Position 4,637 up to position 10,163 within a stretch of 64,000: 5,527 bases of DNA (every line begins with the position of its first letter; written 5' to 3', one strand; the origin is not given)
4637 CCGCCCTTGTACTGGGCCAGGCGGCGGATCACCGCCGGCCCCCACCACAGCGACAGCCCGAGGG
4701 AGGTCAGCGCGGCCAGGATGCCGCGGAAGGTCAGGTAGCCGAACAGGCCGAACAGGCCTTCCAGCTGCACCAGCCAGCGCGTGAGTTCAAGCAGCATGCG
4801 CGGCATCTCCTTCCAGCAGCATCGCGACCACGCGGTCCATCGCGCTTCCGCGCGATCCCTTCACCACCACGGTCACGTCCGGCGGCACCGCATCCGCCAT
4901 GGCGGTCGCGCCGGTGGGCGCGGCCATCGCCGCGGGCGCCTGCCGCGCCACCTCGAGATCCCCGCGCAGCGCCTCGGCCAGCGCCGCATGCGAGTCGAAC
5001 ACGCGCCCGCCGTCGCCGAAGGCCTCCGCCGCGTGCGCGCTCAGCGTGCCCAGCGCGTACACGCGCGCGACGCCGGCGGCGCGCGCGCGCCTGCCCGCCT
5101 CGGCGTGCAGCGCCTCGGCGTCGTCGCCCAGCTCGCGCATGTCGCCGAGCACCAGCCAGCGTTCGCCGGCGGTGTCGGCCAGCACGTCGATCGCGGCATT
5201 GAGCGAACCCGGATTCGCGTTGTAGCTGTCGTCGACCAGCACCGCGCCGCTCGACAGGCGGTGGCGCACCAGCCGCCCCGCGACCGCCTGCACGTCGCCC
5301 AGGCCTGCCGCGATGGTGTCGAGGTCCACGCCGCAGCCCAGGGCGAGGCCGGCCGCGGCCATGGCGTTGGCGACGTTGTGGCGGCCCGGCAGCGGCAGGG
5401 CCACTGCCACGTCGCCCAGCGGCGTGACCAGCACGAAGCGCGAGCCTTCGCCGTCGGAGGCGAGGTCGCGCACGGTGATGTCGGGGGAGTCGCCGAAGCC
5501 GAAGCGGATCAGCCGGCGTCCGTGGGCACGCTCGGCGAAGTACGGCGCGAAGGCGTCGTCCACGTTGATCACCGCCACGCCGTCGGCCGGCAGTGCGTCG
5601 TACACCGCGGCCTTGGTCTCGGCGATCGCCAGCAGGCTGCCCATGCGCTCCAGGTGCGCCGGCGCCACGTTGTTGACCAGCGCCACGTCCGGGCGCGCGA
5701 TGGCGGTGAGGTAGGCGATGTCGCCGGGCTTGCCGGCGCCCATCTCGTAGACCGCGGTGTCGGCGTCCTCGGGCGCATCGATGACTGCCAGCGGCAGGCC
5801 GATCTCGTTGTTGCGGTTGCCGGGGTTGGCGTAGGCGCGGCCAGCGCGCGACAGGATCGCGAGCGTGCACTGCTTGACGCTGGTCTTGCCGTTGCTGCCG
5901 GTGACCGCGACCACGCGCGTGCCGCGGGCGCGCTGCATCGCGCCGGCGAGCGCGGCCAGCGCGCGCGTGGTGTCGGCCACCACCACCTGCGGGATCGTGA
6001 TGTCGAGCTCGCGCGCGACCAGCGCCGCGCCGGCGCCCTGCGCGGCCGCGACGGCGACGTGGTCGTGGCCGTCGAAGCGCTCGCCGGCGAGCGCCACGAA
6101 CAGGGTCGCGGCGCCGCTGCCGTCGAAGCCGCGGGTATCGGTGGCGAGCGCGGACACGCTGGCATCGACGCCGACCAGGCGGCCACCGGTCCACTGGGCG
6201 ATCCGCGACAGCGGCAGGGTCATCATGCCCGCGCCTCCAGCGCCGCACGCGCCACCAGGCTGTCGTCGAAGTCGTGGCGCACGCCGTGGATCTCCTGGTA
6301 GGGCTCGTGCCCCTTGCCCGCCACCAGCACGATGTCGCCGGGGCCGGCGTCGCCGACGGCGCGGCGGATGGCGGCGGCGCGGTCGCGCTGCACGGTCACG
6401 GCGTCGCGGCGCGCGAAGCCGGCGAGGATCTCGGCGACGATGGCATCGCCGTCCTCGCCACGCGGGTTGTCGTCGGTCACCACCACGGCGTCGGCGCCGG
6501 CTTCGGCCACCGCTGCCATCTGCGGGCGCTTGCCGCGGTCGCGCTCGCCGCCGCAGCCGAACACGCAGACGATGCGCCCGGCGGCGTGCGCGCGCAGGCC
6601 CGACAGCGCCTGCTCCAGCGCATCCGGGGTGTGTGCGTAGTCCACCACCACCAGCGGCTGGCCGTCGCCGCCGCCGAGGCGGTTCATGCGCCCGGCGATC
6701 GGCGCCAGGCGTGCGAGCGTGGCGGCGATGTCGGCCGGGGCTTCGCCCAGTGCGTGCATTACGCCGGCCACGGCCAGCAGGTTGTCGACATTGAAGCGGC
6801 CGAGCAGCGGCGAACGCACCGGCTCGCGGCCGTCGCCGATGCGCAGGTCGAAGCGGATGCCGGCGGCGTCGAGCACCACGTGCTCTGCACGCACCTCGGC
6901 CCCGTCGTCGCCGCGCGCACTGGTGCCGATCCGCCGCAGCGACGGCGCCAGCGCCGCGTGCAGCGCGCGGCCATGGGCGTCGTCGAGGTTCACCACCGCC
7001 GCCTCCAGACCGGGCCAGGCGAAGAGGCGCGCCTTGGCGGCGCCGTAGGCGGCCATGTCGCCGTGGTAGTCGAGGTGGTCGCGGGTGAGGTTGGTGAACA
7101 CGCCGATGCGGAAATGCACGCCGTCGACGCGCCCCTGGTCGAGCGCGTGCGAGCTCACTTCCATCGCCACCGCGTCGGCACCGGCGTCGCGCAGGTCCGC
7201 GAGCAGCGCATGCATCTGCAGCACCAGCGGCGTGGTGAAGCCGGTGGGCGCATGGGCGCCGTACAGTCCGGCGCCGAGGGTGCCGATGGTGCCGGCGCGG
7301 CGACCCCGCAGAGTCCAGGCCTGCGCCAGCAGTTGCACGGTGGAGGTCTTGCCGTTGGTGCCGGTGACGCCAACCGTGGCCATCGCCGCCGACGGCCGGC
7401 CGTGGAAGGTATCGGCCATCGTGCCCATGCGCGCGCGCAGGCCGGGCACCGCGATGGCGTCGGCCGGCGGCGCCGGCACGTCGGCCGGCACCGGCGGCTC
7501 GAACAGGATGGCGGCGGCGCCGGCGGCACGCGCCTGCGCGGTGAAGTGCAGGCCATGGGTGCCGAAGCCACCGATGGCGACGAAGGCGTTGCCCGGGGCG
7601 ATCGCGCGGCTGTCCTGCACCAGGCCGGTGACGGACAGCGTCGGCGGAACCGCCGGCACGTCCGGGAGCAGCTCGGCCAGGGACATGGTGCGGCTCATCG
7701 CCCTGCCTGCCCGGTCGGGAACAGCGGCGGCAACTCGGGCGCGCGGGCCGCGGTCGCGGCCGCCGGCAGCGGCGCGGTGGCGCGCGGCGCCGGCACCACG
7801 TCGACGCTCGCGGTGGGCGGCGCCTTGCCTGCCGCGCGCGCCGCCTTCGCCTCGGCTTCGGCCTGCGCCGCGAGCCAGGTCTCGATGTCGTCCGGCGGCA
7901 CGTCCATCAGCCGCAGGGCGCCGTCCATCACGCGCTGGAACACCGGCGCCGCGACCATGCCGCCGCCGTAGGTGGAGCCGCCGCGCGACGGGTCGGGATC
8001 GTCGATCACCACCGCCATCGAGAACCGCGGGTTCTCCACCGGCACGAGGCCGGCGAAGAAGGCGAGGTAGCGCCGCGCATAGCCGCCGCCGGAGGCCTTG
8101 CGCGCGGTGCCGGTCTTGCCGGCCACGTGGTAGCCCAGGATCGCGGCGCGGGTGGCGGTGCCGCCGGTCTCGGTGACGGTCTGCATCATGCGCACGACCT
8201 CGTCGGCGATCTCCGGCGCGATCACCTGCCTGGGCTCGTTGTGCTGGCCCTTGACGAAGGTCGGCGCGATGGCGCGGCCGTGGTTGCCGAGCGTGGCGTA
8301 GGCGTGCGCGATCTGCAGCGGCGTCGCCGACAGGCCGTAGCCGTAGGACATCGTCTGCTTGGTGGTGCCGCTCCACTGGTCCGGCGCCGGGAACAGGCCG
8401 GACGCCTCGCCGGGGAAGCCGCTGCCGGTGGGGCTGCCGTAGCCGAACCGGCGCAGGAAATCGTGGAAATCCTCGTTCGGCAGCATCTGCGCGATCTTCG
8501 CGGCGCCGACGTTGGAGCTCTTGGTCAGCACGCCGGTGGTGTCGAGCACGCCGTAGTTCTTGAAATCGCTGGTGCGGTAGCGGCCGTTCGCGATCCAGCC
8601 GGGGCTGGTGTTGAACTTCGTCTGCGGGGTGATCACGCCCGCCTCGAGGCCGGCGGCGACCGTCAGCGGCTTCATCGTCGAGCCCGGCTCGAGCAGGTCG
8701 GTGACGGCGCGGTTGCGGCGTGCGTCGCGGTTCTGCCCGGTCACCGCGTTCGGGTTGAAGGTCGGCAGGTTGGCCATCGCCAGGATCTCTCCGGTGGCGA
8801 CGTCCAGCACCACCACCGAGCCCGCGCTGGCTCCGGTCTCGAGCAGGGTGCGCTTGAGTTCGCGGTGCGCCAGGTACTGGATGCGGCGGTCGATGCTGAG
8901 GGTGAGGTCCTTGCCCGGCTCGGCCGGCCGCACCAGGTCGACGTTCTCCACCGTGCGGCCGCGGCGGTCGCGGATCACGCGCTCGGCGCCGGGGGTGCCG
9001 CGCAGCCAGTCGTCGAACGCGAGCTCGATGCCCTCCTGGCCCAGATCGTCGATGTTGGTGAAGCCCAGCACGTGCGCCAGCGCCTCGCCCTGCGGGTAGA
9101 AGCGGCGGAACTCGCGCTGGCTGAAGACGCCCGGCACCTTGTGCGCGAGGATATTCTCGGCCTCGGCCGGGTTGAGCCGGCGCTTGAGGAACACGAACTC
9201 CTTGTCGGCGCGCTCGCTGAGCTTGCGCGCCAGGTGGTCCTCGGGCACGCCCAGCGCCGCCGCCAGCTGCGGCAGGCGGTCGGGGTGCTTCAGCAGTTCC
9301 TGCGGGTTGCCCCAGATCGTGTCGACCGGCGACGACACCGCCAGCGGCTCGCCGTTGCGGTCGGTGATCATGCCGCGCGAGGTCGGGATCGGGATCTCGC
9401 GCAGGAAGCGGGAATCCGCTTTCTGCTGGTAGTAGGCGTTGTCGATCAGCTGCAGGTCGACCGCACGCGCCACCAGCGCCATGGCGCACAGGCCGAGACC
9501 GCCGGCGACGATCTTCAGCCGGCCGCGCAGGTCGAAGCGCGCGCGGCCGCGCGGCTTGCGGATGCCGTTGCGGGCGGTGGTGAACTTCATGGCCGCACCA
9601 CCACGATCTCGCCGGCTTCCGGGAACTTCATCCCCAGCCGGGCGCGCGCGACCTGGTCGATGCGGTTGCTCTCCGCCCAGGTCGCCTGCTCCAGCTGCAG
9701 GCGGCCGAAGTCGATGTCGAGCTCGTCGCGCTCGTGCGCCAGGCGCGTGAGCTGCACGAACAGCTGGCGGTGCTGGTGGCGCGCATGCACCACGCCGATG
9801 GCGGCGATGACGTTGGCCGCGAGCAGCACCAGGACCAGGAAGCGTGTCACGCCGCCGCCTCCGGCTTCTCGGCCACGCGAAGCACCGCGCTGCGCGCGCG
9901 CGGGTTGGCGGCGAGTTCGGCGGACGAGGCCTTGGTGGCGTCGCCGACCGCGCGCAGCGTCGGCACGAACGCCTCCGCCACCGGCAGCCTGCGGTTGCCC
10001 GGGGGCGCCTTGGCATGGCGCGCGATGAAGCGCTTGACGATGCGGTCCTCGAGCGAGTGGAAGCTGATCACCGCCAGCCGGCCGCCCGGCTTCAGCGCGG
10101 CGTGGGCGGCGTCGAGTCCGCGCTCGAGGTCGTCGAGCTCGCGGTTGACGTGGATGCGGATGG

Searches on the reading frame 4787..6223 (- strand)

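Call 62: search_protein_families(library=pfam, proteins=[window:4787-6223:-], max_evalue=0.00001)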
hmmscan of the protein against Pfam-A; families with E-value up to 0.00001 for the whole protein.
window:4787-6223:- (478 aa): 2 families
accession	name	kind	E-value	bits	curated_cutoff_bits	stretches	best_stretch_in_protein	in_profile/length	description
PF08245.18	Mur_ligase_M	-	2.2e-41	142.5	24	1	107-294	1-200/200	Mur ligase middle domain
PF02875.26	Mur_ligase_C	-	1.9e-14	55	28.4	1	316-420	1-113/127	Mur ligase, glutamate ligase domain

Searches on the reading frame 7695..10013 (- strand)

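Call 62: search_protein_families(library=pfam, proteins=[window:7695-10013:-], max_evalue=0.00001)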
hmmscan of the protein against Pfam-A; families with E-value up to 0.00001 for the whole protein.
window:7695-10013:- (772 aa): 3 families
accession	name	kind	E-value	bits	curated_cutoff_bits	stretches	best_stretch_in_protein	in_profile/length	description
PF00905.27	Transpeptidase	-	3.7e-82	276.3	22.1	1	398-697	1-299/299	Penicillin binding protein transpeptidase domain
PF03717.20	PBP_dimer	-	9.6e-22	78.7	24.4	1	209-358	2-179/180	Penicillin-binding Protein dimerisation domain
PF21922.1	PBP_dimer_2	-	5.3e-06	27.1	27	0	287-341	9-61/83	Penicillin binding protein A dimerisation domain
